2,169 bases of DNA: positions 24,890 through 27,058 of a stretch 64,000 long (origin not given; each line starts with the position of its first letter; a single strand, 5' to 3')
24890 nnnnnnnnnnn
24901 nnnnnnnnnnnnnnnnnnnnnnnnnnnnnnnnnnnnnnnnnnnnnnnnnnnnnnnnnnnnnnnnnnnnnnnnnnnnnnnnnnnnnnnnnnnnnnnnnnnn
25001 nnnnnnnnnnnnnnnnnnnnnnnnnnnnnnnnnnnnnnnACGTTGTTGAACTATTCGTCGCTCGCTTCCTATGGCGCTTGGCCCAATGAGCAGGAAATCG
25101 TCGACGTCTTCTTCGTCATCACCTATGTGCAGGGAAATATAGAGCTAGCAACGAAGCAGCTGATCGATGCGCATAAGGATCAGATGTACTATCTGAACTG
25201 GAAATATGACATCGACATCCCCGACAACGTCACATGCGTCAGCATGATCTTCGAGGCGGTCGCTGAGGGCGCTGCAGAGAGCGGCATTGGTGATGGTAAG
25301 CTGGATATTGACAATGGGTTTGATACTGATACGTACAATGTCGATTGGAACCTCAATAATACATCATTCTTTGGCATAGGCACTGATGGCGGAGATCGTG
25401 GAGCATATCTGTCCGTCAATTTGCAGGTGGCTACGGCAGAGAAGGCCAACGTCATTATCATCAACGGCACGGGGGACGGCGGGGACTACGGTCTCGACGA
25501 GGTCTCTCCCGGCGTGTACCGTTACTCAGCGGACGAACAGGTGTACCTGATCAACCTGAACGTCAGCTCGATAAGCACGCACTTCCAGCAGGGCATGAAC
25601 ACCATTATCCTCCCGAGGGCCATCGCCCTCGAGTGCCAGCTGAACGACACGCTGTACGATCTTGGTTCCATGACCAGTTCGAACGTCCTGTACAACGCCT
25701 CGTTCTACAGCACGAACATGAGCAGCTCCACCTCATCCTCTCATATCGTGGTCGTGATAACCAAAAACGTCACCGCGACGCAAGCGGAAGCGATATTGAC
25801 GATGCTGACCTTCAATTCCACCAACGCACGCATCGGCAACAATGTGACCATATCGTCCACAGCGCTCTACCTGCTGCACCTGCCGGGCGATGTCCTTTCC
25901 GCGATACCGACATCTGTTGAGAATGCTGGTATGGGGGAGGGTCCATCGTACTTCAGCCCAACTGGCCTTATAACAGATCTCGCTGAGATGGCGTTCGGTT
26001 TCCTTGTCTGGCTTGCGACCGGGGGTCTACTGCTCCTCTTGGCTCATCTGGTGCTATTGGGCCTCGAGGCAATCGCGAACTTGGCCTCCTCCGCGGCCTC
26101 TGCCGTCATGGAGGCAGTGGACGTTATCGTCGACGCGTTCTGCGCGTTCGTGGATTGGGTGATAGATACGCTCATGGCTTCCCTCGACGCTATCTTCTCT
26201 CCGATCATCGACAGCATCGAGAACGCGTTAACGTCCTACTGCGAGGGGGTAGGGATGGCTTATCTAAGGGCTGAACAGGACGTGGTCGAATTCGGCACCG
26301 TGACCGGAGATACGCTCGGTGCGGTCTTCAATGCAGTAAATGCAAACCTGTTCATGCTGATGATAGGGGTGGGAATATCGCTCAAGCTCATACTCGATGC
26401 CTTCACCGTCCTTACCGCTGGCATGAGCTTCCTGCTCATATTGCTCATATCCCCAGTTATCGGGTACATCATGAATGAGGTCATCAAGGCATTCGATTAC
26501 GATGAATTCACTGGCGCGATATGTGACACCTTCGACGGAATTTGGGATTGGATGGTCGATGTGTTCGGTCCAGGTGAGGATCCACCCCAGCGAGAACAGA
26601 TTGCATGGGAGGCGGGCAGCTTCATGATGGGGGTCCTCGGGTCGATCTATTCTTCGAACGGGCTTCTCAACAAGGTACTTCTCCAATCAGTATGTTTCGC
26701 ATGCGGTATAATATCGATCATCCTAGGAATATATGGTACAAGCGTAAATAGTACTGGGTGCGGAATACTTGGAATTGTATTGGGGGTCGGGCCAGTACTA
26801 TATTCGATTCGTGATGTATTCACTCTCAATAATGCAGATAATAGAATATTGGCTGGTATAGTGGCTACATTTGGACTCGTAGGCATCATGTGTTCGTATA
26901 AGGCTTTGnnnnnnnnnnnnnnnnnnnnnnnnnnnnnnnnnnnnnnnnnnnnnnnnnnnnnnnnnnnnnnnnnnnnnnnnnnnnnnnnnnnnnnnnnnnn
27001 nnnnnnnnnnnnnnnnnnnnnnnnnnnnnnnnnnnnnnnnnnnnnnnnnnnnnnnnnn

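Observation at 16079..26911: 3610-aa island-encoded surface protein with an unusual domain order and a polytopic C-terminus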

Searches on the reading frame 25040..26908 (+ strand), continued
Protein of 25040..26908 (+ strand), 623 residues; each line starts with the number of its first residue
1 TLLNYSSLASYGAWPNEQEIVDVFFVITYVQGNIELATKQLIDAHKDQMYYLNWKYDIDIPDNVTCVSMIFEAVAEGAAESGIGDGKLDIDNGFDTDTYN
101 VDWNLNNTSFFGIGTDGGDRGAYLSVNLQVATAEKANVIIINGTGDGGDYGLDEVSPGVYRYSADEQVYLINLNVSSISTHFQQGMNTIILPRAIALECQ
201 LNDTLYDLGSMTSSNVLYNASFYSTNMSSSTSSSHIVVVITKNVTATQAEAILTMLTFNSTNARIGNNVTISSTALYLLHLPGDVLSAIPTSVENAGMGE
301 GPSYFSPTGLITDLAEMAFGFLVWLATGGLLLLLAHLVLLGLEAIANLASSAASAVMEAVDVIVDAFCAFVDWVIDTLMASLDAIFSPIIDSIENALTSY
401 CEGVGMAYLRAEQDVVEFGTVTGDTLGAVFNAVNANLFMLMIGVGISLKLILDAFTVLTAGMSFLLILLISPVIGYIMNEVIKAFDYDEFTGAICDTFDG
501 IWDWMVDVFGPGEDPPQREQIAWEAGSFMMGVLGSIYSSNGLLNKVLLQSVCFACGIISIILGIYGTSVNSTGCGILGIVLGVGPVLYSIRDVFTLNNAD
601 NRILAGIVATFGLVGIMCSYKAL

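Call 63: list_cluster_members(proteins=[P0042, P0043, P0046, P0048, P0052, P0067, P0080, P0088, P0104, P0107])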
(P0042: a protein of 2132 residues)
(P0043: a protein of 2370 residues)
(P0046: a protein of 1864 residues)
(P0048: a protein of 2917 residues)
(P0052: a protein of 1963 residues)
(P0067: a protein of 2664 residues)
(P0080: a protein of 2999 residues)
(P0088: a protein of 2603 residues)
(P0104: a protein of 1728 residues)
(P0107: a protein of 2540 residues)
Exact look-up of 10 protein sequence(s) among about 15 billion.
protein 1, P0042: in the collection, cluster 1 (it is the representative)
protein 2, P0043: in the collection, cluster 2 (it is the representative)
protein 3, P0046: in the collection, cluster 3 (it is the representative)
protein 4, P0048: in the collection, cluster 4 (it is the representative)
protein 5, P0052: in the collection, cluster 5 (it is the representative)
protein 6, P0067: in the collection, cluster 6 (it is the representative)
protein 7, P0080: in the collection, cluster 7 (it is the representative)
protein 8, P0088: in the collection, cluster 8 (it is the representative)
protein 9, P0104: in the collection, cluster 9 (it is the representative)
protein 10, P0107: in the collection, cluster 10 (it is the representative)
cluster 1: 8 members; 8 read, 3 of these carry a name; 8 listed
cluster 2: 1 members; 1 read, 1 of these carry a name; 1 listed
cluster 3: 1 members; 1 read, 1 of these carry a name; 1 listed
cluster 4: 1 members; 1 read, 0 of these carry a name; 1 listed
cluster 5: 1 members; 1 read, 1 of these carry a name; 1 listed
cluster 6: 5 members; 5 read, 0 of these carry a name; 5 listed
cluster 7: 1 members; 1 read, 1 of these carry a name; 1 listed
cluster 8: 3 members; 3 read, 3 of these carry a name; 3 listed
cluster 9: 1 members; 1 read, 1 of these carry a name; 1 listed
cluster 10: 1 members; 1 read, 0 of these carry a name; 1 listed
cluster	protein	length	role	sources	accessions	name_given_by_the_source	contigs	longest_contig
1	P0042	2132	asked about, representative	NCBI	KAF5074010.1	hypothetical protein DSECCO2_185120 [anaerobic digester metagenome]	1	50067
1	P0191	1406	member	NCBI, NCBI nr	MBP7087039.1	MAG: pre-peptidase C-terminal domain-containing protein, partial [Methanomassiliicoccales ... | pre-peptidase C-terminal domain-containing protein [Methanomassiliicoccales archaeon]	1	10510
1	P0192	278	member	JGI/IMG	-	hypothetical protein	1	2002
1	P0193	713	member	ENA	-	-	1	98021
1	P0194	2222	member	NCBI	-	-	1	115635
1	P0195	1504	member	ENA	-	-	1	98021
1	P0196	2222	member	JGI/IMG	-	-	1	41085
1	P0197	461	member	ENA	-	-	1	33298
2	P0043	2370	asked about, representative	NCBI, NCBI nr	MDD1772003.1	MAG: fibronectin type III domain-containing protein [Methanomassiliicoccales archaeon] | fibronectin type III domain-containing protein [Methanomassiliicoccales archaeon]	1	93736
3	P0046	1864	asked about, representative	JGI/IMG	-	subtilisin-like proprotein convertase family protein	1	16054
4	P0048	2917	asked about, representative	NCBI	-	-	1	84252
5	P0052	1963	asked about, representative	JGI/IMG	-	hypothetical protein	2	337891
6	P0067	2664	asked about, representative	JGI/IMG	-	-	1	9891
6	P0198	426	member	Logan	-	-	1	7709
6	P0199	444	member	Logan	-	-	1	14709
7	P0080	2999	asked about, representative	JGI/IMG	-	hypothetical protein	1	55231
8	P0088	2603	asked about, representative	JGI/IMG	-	PKD repeat protein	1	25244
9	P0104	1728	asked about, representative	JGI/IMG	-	PKD repeat protein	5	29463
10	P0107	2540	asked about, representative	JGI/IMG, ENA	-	-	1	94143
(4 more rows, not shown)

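Call 64: search_protein_families(library=pfam, max_evalue=0.0001, proteins=[P0046, P0052, P0088, P0104, P0175])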
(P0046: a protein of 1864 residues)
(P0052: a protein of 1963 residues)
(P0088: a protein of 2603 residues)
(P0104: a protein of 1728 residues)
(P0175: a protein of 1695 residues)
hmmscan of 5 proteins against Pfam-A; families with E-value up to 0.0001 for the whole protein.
P0046 (1864 aa): 4 families
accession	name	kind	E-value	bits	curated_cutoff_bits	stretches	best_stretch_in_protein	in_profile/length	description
PF16656.11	Pur_ac_phosph_N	-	4.2e-23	82.1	30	2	152-214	7-81/93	Purple acid Phosphatase, N-terminal domain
PF00041.27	fn3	-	2.2e-11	44.2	25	0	152-214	8-69/84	Fibronectin type III domain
PF18884.5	TSP3_bac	-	4.1e-11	43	25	1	989-1008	1-20/22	Bacterial TSP3 repeat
PF01483.27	P_proprotein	-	2.8e-09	37.4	21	1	1065-1143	7-85/86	Proprotein convertase P-domain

P0052 (1963 aa): 0 families

P0088 (2603 aa): 7 families
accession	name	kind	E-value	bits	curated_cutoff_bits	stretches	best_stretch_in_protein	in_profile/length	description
PF18911.6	PKD_4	-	3.5e-243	786.9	27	13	198-276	2-79/85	PKD domain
PF00801.26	PKD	-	2.1e-149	486.3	23.5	13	207-275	8-74/80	PKD domain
PF22352.2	K319L-like_PKD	-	1.6e-48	163.1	27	3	204-282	1-84/84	K319L-like, PKD domain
PF18884.5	TSP3_bac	-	2.3e-16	59.8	25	1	1894-1916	1-22/22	Bacterial TSP3 repeat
PF18981.6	InlK_D3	-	2.7e-07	31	25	0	1107-1130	47-70/75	Internalin K domain (D3/D4)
PF07495.19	Y_Y_Y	-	1.1e-06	28.9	26.6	0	1533-1567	30-64/65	Y_Y_Y domain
PF14347.11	DUF4399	-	1.2e-06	29.2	28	0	1099-1132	50-86/91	Domain of unknown function (DUF4399)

P0104 (1728 aa): 3 families
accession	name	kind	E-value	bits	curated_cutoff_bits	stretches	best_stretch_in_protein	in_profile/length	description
PF18911.6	PKD_4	-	2.7e-119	389.9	27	6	23-108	1-85/85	PKD domain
PF00801.26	PKD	-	2.7e-63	210.4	23.5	6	422-490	6-75/80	PKD domain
PF22352.2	K319L-like_PKD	-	1.4e-29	102.4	27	2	592-669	1-84/84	K319L-like, PKD domain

P0175 (1695 aa): 5 families
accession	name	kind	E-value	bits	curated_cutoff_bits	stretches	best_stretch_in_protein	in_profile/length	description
PF17957.7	Big_7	-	1.2e-66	221.7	24.1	4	217-279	1-68/70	Bacterial Ig domain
PF13750.12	Big_3_3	-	1.3e-11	44.8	27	0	175-236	2-68/157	Bacterial Ig-like domain (group 3)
PF06832.18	BiPBP_C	-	3.9e-09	36.7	26.8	0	215-292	8-87/90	Penicillin-Binding Protein C-terminus Family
PF18884.5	TSP3_bac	-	6.8e-08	32.7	25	0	648-665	1-17/22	Bacterial TSP3 repeat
PF19077.6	Big_13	-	3.3e-07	31.2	27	0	333-395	40-102/102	Bacterial Ig-like domain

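Call 89: search_protein_families(library=ncbifam, max_evalue=0.01, proteins=[window:25040-26908:+])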
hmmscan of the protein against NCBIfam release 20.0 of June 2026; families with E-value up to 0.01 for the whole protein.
window:25040-26908:+ (623 aa): 0 families

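Call 90: search_protein_families(library=phrogs, max_evalue=0.001, proteins=[window:25040-26908:+])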
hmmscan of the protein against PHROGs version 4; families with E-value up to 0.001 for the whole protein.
window:25040-26908:+ (623 aa): 0 families

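Call 93: search_protein_families(library=pfam, max_evalue=0.001, proteins=[P0124, P0132, P0126, P0143, P0153, P0158, P0164, P0147])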
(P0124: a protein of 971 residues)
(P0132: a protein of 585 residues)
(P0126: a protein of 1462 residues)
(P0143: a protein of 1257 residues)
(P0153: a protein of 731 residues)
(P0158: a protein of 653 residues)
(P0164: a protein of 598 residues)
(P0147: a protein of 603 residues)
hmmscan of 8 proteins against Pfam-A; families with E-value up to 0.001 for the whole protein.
P0124 (971 aa): 0 families

P0132 (585 aa): 0 families

P0126 (1462 aa): 0 families

P0143 (1257 aa): 1 family
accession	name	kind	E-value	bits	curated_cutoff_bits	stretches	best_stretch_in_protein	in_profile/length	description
PF18884.5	TSP3_bac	-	2.7e-16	59.5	25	0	42-55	1-14/22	Bacterial TSP3 repeat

P0153 (731 aa): 1 family
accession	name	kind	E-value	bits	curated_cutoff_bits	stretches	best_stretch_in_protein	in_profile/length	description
PF18884.5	TSP3_bac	-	0.00025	21.3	25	1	29-55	1-22/22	Bacterial TSP3 repeat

P0158 (653 aa): 0 families

P0164 (598 aa): 0 families

P0147 (603 aa): 1 family
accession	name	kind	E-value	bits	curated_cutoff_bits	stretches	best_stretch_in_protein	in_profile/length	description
PF00041.27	fn3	-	9.1e-05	23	25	1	496-593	2-77/84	Fibronectin type III domain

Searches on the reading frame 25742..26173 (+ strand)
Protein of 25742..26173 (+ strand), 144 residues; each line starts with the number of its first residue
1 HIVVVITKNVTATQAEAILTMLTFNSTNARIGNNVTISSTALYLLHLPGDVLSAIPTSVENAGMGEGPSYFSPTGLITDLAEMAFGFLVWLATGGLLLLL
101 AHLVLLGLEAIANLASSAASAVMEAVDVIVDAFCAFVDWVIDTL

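Call 21: find_related_loci(query=A2, collection=genome_contigs, flank=10000)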
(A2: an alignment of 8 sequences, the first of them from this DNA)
Query A2 (144 aa) in genome_contigs; peptide patterns used: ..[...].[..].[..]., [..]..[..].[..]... (x = any residue, [..] = any of these).
88 stretches matched a pattern; 3 encode a relative of the query (tblastn E <= 1e-3); 3 distinct loci.
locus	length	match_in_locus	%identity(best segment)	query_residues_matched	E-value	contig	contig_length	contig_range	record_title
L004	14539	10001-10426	73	1-142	2e-64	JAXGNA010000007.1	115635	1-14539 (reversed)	MAG: Methanomassiliicoccales archaeon isolate AnMBR.bin245 bin245_7, whole genome shotgun sequence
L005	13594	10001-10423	67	1-141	6e-59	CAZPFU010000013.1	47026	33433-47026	MAG TPA_asm: uncultured Methanomassiliicoccus sp. isolate SRP278314_co1_200 genome assembly, contig: NODE_976_length_470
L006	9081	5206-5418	59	1-71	1e-23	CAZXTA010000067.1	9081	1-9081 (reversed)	MAG TPA_asm: uncultured Methanomassiliicoccus sp. isolate SRP178699_co1_481 genome assembly, contig: NODE_10724_length_9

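Call 22: find_related_loci(query=A2, collection=metagenome_contigs, flank=10000)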
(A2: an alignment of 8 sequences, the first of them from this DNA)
Query A2 (144 aa) in metagenome_contigs; peptide patterns used: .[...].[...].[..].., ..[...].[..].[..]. (x = any residue, [..] = any of these).
199 stretches matched a pattern; 26 encode a relative of the query (tblastn E <= 1e-3); 25 distinct loci.
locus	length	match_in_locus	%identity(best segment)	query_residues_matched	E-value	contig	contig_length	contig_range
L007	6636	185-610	82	1-142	2e-72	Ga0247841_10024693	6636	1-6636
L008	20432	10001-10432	72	1-144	2e-66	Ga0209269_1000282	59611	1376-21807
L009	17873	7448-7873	72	1-142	4e-65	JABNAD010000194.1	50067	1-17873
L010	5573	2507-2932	73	1-142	4e-65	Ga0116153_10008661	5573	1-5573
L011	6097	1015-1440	94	1-142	9e-64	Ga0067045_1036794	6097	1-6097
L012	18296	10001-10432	69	1-144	5e-64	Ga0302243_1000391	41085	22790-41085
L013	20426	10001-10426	73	1-142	3e-63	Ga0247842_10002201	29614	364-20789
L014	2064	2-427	70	1-142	2e-64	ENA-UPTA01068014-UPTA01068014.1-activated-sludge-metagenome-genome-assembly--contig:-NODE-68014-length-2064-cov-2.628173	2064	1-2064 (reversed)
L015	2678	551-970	69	1-140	1e-62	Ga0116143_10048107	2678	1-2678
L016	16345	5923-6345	72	1-141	4e-62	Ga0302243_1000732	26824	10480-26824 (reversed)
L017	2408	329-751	71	1-141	2e-62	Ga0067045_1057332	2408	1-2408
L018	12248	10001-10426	68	1-142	2e-60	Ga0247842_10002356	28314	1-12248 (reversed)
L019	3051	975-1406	69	1-144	3e-59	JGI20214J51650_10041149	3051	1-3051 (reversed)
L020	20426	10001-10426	69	1-142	9e-58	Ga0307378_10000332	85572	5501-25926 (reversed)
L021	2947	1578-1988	65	1-141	1e-54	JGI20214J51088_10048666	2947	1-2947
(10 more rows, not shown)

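Call 44: search_protein_families(library=pfam, max_evalue=0.001, proteins=[L004:4574-11239:+, L008:4565-11182:+, L013:2603-9199:+, L018:3-8597:+])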
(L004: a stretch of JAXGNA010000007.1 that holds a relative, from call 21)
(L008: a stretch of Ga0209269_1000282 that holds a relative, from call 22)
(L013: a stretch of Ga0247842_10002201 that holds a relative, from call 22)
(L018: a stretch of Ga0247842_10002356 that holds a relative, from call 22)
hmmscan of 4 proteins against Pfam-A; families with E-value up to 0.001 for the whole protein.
L004:4574-11239:+ (2222 aa): 1 family
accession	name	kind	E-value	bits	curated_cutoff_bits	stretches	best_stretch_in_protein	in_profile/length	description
PF16656.11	Pur_ac_phosph_N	-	2.1e-10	41.4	30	1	703-777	26-93/93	Purple acid Phosphatase, N-terminal domain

L008:4565-11182:+ (2206 aa): 1 family
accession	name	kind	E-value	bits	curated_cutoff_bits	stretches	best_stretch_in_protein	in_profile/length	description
PF16656.11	Pur_ac_phosph_N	-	6.4e-12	46.3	30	2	605-670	7-82/93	Purple acid Phosphatase, N-terminal domain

L013:2603-9199:+ (2199 aa): 1 family
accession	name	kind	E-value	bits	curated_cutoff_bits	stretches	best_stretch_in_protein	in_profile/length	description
PF16656.11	Pur_ac_phosph_N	-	3.1e-13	50.5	30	2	705-769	6-83/93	Purple acid Phosphatase, N-terminal domain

L018:3-8597:+ (2865 aa): 5 families
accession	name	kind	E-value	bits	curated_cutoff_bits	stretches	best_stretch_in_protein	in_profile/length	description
PF16656.11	Pur_ac_phosph_N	-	5.2e-111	363.9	30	14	546-617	6-87/93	Purple acid Phosphatase, N-terminal domain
PF00041.27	fn3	-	4.9e-65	216.2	25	9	191-264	4-79/84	Fibronectin type III domain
PF16655.11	PhoD_N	-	7.8e-28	97.3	30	0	555-613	27-82/90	PhoD-like phosphatase, N-terminal domain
PF21605.3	CRLF2-like_D2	-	4.3e-16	59.2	27.3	0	19-92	6-79/94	Cytokine receptor-like factor 2-like, D2 domain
PF25059.1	FN3_DSCAM-DSCAML_C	-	1.2e-10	42.1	39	0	569-622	24-77/89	DSCAM/DSCAML C-terminal Fn3-like domain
